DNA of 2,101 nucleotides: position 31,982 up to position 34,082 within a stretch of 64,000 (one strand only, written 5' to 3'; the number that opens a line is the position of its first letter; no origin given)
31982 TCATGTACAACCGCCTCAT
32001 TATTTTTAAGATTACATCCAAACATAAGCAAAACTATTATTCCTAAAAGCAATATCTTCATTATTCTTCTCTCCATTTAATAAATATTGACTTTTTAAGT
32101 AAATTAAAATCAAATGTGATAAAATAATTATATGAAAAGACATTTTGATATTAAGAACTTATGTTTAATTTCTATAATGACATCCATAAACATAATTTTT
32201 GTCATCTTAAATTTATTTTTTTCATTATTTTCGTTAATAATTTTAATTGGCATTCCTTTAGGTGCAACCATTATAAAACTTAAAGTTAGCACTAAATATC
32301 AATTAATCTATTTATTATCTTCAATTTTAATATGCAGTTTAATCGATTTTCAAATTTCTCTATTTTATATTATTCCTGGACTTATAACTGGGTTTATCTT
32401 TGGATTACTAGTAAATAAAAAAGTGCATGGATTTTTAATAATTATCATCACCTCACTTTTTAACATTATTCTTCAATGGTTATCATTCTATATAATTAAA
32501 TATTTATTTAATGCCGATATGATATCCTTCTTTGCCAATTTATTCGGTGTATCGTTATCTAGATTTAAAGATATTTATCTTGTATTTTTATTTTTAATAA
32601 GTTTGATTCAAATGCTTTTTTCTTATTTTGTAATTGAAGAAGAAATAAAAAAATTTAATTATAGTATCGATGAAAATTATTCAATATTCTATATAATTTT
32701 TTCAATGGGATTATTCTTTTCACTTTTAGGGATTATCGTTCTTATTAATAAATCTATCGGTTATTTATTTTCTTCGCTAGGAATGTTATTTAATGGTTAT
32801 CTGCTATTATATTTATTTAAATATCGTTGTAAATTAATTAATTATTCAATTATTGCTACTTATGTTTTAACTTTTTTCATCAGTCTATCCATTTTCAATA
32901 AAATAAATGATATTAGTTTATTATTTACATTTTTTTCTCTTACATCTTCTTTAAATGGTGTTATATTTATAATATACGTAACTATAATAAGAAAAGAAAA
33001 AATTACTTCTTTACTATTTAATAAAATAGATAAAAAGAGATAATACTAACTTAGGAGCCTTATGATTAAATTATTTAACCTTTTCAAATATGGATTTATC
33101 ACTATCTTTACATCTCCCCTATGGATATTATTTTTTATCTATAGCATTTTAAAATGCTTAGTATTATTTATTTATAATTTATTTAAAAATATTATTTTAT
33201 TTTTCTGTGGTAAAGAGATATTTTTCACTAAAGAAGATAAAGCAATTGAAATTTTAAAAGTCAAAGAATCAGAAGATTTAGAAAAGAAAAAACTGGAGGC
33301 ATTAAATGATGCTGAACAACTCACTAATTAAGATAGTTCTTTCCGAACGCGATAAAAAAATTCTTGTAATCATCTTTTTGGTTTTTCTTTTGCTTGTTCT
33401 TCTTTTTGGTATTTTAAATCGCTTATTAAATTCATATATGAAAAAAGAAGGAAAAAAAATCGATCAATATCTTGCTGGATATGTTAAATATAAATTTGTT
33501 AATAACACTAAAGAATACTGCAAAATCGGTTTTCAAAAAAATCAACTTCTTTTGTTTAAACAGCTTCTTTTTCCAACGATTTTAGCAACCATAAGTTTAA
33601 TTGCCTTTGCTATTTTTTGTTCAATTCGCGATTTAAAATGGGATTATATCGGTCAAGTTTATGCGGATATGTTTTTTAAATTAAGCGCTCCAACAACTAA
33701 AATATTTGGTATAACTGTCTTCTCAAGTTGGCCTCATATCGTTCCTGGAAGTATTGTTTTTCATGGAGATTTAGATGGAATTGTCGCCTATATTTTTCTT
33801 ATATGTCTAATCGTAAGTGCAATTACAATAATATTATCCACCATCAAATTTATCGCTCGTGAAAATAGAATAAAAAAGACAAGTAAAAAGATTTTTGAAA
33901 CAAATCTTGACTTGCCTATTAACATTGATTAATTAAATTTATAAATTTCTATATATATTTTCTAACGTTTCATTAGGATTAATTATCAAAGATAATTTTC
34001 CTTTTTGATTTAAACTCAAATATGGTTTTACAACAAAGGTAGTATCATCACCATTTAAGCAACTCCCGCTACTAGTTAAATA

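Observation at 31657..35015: Uncharacterised envelope gene cluster: thioredoxin-like lipoprotein divergent from three translationally coupled membrane-protein genes, with a convergent bitopic surface protein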

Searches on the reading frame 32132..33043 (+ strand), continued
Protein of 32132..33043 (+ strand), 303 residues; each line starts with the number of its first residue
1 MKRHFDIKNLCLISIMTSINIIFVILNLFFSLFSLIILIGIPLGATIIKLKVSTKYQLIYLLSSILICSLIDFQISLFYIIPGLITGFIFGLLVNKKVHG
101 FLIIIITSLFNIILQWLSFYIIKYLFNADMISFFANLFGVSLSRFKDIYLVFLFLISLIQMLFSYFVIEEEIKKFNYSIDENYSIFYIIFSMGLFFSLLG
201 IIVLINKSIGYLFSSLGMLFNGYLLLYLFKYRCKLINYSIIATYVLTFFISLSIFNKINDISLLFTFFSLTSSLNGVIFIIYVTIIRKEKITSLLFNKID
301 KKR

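Call 102: fold_search(model_id=the predicted structure, library=pdb)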
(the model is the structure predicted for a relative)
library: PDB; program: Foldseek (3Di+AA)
matches with E <= 10: 63; with E <= 0.001: 0
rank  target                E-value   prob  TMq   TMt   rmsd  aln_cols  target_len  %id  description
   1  5kc4_E                5.0e-01  0.99  0.36  0.60   6.0       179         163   14  Structure of TmRibU, orthorhombic crystal form (released 2016-06-29)
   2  9exk                  8.3e-01  0.08  0.13  0.06  20.4       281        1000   10  Scalable protein design using hallucination in a relaxed sequence space (released 2024-10-16)
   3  9jrm                  1.4e+00  0.08  0.16  0.14  21.1       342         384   12  outward-open hSLC19A1 + 2'3'-CDAS (released 2025-02-26)
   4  6hc2_S                1.8e+00  0.10  0.19  0.17  16.0       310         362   14  Crystal structure of NuMA/LGN hetero-hexamers (released 2019-05-29)
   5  4fc4_D                2.0e+00  0.06  0.14  0.16  20.7       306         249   12  FNT family ion channel (released 2012-11-21)
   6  6umm_B                2.4e+00  0.15  0.25  0.18  17.1       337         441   10  A complete structure of the ESX-3 translocon complex (released 2019-10-23)
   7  8y6w_R                2.4e+00  0.03  0.11  0.12  21.5       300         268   13  TUG-1375 and 4-CMTB-bound human FFA2 in complex with Gi (released 2025-04-02)
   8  3tdo_C                3.1e+00  0.04  0.14  0.15  22.1       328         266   12  Crystal structure of HSC at pH 9.0 (released 2012-03-07)
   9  4fc4_G                3.5e+00  0.04  0.13  0.15  19.6       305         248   12  FNT family ion channel (released 2012-11-21)
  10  5a7d_H                3.8e+00  0.08  0.19  0.17  15.3       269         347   10  Tetrameric assembly of LGN with Inscuteable (released 2016-08-03)
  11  4fc4_A                4.2e+00  0.04  0.14  0.15  19.4       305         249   12  FNT family ion channel (released 2012-11-21)
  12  7yxa_A                4.2e+00  0.03  0.13  0.12  25.8       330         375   10  XFEL crystal structure of the human sphingosine 1 phosphate receptor 5 in complex with ONO-5430608 (released 2022-08-10)
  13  5a7d_F                4.3e+00  0.07  0.19  0.17  15.1       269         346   10  Tetrameric assembly of LGN with Inscuteable (released 2016-08-03)
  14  8z7r                  4.3e+00  0.04  0.16  0.14  19.9       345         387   13  SLC19A3 apo structure (released 2025-01-08)
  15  3sf4_A                4.7e+00  0.05  0.16  0.14  15.6       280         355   13  Crystal structure of the complex between the conserved cell polarity proteins Inscuteable and LGN (released 2011-11-23)
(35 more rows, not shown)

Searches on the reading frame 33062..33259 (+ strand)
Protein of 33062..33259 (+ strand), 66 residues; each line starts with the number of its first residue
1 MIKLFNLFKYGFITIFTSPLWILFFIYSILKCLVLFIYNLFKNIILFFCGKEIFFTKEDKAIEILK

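Call 96: find_homologous_proteins(query=A10, max_evalue=0.01)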
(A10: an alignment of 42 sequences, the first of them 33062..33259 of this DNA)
Query A10 (42 sequences) (66 aa, profile of the alignment): 41 proteins with E <= 0.01 among 841 candidates.
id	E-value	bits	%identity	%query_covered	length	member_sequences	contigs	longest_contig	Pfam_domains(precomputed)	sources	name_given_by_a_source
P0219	1.8e-25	106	27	91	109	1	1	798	-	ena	-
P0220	2.6e-25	106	34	91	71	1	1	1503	-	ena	-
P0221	6.1e-25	105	28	91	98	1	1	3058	-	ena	-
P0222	6.3e-25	105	57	32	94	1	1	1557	-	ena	-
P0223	1.2e-24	104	35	82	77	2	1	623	-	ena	-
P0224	2.9e-24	102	31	82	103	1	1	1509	-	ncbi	-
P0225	9.4e-23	98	75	12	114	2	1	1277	-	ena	-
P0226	8.5e-22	95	28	91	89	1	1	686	-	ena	-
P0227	5.8e-21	92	75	12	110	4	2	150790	-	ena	-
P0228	8.0e-21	91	45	48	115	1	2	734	-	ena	-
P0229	1.1e-20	91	47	29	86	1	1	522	-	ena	-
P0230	1.9e-20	90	41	61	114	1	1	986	-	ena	-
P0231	2.1e-20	90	35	77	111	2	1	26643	-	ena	-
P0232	2.2e-20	90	43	53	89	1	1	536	-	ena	-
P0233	3.3e-20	89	30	30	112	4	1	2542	-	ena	-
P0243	1.5e-18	84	27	100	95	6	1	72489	-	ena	-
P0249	1.6e-17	81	-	-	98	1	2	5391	-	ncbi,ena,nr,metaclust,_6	ncbi:MAG: hypothetical protein GX813_03355 [Erysipelotrichia bacterium]|nr:hypothetical protein [Ery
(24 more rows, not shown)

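Call 97: find_encoding_contigs(protein=P0243, flank=7000, max_places=1)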
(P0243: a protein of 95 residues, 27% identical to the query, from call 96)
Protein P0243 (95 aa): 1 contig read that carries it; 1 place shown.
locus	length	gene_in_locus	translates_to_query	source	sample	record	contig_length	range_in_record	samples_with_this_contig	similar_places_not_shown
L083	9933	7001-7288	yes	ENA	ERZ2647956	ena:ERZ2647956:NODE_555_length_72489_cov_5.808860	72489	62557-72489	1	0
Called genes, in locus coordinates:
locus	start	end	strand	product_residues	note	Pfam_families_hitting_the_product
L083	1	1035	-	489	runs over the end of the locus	PF01425:Amidase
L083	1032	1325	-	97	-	PF02686:GatC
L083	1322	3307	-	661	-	PF22745:Nlig-Ia, PF01653:DNA_ligase_aden, PF00633:HHH (faint), PF03120:OB_DNA_ligase, PF12826:HHH_2, PF14520:HHH_5 (weak), PF00533:BRCT, PF12738:PTCB-BRCT (faint)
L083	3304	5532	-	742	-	PF00580:UvrD-helicase, PF01443:Viral_helicase1 (faint), PF13245:AAA_19, PF13087:AAA_12 (faint), PF13361:UvrD_C, PF13538:UvrD_C_2 (faint)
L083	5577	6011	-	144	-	-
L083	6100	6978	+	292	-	-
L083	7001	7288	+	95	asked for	-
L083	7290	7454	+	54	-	-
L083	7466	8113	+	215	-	-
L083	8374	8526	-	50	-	-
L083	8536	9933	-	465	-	?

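Call 98: find_encoding_contigs(protein=P0227, flank=7000, max_places=1)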
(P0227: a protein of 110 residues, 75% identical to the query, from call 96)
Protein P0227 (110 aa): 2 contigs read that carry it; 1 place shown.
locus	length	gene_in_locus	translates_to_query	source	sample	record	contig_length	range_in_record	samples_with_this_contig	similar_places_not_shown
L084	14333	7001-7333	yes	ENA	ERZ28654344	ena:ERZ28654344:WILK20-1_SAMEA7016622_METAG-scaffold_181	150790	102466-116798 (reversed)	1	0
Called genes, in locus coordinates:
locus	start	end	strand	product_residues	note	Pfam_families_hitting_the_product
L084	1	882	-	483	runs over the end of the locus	PF01425:Amidase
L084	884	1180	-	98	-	PF02686:GatC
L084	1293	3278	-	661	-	PF22745:Nlig-Ia, PF01653:DNA_ligase_aden, PF03120:OB_DNA_ligase, PF03119:DNA_ligase_ZBD (weak), PF12826:HHH_2, PF14520:HHH_5, PF00533:BRCT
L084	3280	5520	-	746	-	PF00580:UvrD-helicase, PF13245:AAA_19, PF01443:Viral_helicase1 (faint), PF13361:UvrD_C, PF13538:UvrD_C_2 (faint)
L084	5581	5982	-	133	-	-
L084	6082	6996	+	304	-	PF09991:DUF2232 (weak)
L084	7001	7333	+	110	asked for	-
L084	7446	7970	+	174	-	-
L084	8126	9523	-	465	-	PF01336:tRNA_anti-codon, PF00152:tRNA-synt_2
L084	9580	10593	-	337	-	PF00814:TsaD, PF22521:HypF_C_2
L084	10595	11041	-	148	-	PF13527:Acetyltransf_9 (faint), PF00583:Acetyltransf_1, PF13673:Acetyltransf_10, PF13508:Acetyltransf_7, PF08445:FR47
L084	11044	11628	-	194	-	PF00814:TsaD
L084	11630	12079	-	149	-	PF02367:TsaE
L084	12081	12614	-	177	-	PF04167:DUF402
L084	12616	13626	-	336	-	-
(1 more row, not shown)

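Call 99: find_encoding_contigs(protein=P0249, flank=7000, max_places=1)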
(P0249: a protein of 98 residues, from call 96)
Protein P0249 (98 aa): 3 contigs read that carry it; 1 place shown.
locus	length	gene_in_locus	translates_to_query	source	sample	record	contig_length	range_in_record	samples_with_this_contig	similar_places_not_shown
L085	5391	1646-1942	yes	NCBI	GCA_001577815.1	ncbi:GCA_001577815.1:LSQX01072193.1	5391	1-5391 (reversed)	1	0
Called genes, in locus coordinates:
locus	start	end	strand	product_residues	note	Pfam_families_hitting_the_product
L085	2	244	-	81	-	?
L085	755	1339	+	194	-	-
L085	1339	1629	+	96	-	-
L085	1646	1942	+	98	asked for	-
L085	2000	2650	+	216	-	-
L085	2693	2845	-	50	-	-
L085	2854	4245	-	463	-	PF01336:tRNA_anti-codon, PF00152:tRNA-synt_2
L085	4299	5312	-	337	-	PF00814:TsaD, PF22521:HypF_C_2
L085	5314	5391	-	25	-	?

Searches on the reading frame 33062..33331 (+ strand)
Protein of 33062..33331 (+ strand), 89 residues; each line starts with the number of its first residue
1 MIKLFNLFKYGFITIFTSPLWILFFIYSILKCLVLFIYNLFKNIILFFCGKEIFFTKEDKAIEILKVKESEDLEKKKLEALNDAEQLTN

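Call 3: search_protein_families(library=pfam, proteins=[window:33062-33331:+], max_evalue=1)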
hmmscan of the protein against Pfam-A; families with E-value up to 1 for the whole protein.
window:33062-33331:+ (89 aa): 0 families

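Call 4: search_protein_families(library=ncbifam, proteins=[window:33062-33331:+], max_evalue=1)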
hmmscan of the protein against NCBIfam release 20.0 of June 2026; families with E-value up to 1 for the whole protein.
window:33062-33331:+ (89 aa): 1 family
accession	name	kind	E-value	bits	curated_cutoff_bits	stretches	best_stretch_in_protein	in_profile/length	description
NF009638.0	PRK13165.1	equivalog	0.028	13.9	186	1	22-60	12-50/161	cytochrome c maturation protein CcmE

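Call 58: search_protein_families(library=pfam, alignment_id=A6, max_evalue=0.1)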
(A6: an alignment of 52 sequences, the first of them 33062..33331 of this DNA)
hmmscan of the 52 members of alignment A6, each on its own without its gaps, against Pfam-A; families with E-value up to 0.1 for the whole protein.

A. member 1, window:33062-33331:+ (89 aa): 0 families

B. families by the number of members that match (of 52 scanned): 26 families (the first 25 are shown)
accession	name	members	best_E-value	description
PF08507.15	COPI_assoc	6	0.01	COPI associated protein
PF23958.1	DUF7287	2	0.0052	Family of unknown function (DUF7287)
PF07332.16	Phage_holin_3_6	2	0.054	Putative Actinobacterial Holin-X, holin superfamily III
PF05231.19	MASE1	1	0.0092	MASE1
PF20386.3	DUF6681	1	0.0099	Family of unknown function (DUF6681)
PF17561.7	TssO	1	0.012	Type VI secretion system, TssO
PF07666.16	MpPF26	1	0.012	M penetrans paralogue family 26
PF24414.1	DUF7547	1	0.014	Family of unknown function (DUF7547)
PF06936.16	Selenoprotein_S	1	0.016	Selenoprotein S (SelS)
PF17204.8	Sid-5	1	0.016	Sid-5 family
PF19391.4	DUF5966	1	0.023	Family of unknown function (DUF5966)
PF14333.11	DUF4389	1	0.027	Domain of unknown function (DUF4389)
PF04020.18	Phage_holin_4_2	1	0.037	Mycobacterial 4 TMS phage holin, superfamily IV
PF15251.11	TAPR1-like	1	0.038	Telomere attrition and p53 response 1 protein-like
PF23670.1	PIGBOS1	1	0.043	PIGBOS1-like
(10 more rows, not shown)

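Call 69: search_protein_families(library=padloc, proteins=[window:33062-33331:+], max_evalue=0.01)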
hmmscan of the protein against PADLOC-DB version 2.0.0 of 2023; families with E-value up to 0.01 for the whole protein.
window:33062-33331:+ (89 aa): 0 families

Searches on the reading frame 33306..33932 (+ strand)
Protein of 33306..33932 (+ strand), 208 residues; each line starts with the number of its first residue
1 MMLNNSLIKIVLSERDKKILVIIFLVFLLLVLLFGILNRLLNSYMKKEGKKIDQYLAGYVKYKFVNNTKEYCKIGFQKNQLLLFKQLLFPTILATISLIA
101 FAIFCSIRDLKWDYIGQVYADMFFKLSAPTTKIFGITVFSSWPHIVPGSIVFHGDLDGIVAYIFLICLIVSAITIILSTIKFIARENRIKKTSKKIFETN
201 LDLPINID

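Call 3: search_protein_families(library=pfam, proteins=[window:33306-33932:+], max_evalue=1)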
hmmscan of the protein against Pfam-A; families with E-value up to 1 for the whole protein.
window:33306-33932:+ (208 aa): 6 families
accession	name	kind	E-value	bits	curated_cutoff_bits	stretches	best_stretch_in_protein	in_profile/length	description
PF06143.16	Baculo_11_kDa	-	0.0095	16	28.4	0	159-203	39-83/84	Baculovirus 11 kDa family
PF13800.11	Sigma_reg_N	-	0.029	15.1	26.3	1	14-60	7-54/91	Sigma factor regulator N-terminal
PF20563.3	DUF6773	-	0.051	13.8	27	1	14-56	117-159/163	Family of unknown function (DUF6773)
PF20456.3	DUF6709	-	0.23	10.9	27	1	18-73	15-71/339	Family of unknown function (DUF6709)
PF23832.1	DUF7202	-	0.27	12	27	1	45-73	31-59/70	Domain of unknown function (DUF7202)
PF07219.19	HemY_N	-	0.4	11.2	31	0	20-43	20-43/107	HemY protein N-terminus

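Call 4: search_protein_families(library=ncbifam, proteins=[window:33306-33932:+], max_evalue=1)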
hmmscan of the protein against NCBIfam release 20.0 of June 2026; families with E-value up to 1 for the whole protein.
window:33306-33932:+ (208 aa): 3 families
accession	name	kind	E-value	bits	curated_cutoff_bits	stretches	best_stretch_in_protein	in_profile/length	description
NF010287.0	PRK13727.1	equivalog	0.11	12.5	105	1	124-194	5-75/82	type-F conjugative transfer system pilin chaperone TraQ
NF006283.1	PRK08455.1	equivalog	0.5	10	187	1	15-53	15-53/182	flagellar basal body-associated protein FliL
TIGR02209.1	ftsL_broad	equivalog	0.78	9.7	42.45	0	160-186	4-30/85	cell division protein FtsL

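Call 19: find_homologous_proteins(query=A1, max_evalue=0.01)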
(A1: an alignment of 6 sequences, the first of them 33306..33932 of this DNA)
Query A1 (6 sequences) (208 aa, profile of the alignment): 360 proteins with E <= 0.01 among 8000 candidates; the best 120 are listed.
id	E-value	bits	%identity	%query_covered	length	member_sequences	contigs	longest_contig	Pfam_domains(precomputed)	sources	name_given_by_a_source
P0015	9.6e-88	311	100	100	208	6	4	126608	-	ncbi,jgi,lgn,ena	-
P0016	2.8e-86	306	31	93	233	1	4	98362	-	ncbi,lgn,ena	-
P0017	3.6e-86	306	60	96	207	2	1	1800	-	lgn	-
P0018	2.5e-84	300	29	92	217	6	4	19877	-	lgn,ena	-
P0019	4.4e-84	299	29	92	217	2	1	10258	-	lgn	-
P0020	1.3e-83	298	26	94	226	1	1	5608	-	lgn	-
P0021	1.4e-80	288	27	92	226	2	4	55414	-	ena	-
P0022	1.3e-79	285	26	94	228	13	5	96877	-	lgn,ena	-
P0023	2.1e-79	284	29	93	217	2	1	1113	-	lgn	-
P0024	2.9e-79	284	24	93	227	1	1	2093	-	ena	-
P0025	1.1e-78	282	29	93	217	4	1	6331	-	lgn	-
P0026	2.3e-78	281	28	93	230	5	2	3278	-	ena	-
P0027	4.0e-78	280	25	93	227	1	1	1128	-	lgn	-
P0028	6.2e-78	279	28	94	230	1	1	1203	-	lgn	-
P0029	7.2e-77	276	29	93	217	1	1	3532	-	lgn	-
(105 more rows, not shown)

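Call 28: search_solved_structures(query=A4, max_evalue=10)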
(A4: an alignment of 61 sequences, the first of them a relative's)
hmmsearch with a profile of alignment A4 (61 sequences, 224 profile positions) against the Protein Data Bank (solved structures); distinct sequences matched with E-value up to 10: 5.
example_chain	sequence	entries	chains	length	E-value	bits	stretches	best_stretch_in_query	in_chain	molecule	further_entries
8zar_A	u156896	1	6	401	0.31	13.6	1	8-41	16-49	Multidrug export protein EmrA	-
6dcq_B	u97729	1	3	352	0.41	13.1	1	103-189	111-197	Envelope glycoprotein gp160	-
6mar_B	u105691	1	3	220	0.58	12.7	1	108-189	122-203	Envelope glycoprotein gp160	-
7uw9_e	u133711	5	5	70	0.94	12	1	20-52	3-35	V-type proton ATPase subunit e1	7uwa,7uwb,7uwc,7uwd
1spf_A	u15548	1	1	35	6.5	9.2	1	11-33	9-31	PULMONARY SURFACTANT-ASSOCIATED POLYPEPTIDE C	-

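Call 35: predict_structure(alignment_id=A4)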
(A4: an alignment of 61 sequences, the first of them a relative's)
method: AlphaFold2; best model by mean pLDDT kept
length: 208 residues; sequences in the alignment: 61
mean_pLDDT: 84.4   pTM: 0.68
mean pLDDT of the five models: 84.4, 84.4, 84.0, 82.5, 81.7
residues with pLDDT >= 90: 120; 70-90: 48; 50-70: 33; < 50: 7
segments of 3 or more residues with pLDDT < 50: 202-208
pLDDT, mean of each block of 10 residues (from residue 1): 58 84 95 94 93 93 93 97 97 96 91 80 66 79 62 72 91 96 97 86 45
secondary structure, 60 per line:
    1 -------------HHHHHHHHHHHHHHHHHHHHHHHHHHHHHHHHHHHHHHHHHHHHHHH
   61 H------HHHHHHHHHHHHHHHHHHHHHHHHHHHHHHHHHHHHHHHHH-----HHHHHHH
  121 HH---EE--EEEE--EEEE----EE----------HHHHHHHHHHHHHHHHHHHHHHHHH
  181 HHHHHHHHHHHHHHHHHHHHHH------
elements in order: H14-61 H68-108 H114-122 E130-133 E136-139 H156-202

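Call 59: search_protein_families(library=pfam, alignment_id=A4, max_evalue=0.1)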
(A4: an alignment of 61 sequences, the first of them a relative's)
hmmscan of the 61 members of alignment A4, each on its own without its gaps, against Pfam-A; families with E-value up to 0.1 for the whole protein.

A. member 1, P0015 (208 aa): 3 families
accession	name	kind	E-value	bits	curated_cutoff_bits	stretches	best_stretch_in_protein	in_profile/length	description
PF06143.16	Baculo_11_kDa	-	0.0095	16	28.4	0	159-203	39-83/84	Baculovirus 11 kDa family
PF13800.11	Sigma_reg_N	-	0.029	15.1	26.3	1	14-60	7-54/91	Sigma factor regulator N-terminal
PF20563.3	DUF6773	-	0.051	13.8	27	1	14-56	117-159/163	Family of unknown function (DUF6773)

B. families by the number of members that match (of 61 scanned): 26 families (the first 25 are shown)
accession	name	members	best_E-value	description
PF12606.13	RELT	45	5.6e-05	Tumour necrosis factor receptor superfamily member 19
PF14068.11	YuiB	14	0.011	Putative membrane protein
PF01010.25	Proton_antipo_C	6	0.0038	NADH-dehyrogenase subunit F, TMs, (complex I) C-terminus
PF07332.16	Phage_holin_3_6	5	0.0049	Putative Actinobacterial Holin-X, holin superfamily III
PF01733.24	Nucleoside_tran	5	0.024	Nucleoside transporter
PF13803.12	DUF4184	2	0.00039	Domain of unknown function (DUF4184)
PF02386.22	TrkH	2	0.012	Cation transport protein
PF16079.10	Phage_holin_5_2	2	0.025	Phage holin family Hol44, in holin superfamily V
PF13800.11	Sigma_reg_N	2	0.029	Sigma factor regulator N-terminal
PF20563.3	DUF6773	2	0.051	Family of unknown function (DUF6773)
PF11099.14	M11L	2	0.056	Apoptosis regulator M11L like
PF12264.14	Waikav_capsid_1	2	0.067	Waikavirus capsid protein 1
PF05514.17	HR_lesion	1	0.0032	HR-like lesion-inducing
PF05966.18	Chordopox_A33R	1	0.0048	Chordopoxvirus A33R protein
PF16838.11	Caud_tail_N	1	0.0093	Caudoviral major tail protein N-terminus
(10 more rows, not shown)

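Call 69: search_protein_families(library=padloc, proteins=[window:33306-33932:+], max_evalue=0.01)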
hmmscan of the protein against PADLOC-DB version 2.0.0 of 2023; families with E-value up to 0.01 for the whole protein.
window:33306-33932:+ (208 aa): 0 families
